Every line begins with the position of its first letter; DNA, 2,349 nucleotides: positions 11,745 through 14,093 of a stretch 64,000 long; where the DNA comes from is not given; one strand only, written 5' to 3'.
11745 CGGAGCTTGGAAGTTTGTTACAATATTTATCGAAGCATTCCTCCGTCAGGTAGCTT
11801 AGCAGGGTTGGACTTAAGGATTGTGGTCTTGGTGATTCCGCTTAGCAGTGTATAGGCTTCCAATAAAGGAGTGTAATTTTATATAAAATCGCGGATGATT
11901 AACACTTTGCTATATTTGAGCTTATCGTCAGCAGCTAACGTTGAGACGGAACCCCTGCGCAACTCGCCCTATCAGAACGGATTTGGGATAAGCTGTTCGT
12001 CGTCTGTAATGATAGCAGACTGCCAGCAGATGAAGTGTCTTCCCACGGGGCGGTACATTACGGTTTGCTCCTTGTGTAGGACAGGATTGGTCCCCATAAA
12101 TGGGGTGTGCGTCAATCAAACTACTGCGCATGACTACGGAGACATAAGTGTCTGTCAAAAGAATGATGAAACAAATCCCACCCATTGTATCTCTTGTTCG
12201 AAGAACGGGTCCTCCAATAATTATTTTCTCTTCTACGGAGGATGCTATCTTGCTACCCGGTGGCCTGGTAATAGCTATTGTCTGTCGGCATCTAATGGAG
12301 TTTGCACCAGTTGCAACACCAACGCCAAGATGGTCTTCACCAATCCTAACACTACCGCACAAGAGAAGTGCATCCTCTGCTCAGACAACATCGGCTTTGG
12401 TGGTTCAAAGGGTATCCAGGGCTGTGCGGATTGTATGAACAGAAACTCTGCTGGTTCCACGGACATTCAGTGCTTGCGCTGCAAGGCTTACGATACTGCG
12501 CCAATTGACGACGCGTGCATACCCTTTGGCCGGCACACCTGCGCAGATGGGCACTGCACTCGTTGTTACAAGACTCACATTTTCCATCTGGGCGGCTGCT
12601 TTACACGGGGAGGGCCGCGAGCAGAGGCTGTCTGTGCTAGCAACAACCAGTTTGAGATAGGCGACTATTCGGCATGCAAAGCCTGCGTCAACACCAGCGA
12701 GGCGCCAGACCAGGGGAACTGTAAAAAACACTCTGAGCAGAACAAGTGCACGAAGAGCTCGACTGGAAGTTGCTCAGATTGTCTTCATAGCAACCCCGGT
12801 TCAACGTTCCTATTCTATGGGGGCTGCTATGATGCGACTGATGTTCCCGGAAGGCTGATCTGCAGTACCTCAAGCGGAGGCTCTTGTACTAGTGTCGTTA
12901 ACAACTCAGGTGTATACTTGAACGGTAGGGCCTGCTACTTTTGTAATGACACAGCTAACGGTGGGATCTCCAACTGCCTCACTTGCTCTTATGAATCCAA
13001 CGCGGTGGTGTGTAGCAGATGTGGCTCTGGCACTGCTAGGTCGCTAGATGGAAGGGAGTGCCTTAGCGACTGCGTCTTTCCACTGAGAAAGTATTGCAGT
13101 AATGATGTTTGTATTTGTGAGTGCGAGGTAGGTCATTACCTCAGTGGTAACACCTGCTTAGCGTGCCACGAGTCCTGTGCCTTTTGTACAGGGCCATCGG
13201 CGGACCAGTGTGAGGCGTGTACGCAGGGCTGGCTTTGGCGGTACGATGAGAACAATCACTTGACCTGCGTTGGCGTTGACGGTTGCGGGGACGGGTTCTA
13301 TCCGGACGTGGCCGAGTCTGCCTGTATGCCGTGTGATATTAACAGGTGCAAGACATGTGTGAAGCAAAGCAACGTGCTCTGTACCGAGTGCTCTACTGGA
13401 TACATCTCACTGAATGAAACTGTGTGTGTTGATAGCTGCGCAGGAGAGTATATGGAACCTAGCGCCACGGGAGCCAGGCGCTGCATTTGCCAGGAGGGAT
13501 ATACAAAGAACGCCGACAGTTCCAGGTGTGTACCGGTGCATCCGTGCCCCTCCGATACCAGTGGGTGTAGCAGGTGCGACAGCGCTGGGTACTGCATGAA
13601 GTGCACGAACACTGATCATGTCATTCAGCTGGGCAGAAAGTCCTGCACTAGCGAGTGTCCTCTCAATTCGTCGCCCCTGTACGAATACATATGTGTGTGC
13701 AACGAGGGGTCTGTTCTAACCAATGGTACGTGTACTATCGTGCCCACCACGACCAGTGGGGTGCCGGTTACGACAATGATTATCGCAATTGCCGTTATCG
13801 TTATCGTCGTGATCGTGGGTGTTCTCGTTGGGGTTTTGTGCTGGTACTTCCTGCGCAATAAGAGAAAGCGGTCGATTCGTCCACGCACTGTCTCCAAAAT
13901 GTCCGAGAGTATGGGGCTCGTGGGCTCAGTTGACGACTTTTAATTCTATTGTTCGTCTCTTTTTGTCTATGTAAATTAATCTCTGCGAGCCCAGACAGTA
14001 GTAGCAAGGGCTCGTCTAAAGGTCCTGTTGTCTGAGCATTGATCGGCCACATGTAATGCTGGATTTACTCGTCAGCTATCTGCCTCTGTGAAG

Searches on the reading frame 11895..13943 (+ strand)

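Call 81: search_protein_families(library=pfam, proteins=[window:11895-13943:+], max_evalue=0.001)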
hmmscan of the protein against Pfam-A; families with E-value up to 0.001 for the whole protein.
window:11895-13943:+ (682 aa): 1 family
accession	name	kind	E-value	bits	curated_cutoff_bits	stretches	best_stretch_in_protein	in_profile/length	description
PF03302.18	VSP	-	4.9e-17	62.3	31.4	1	389-467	75-152/397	Giardia variant-specific surface protein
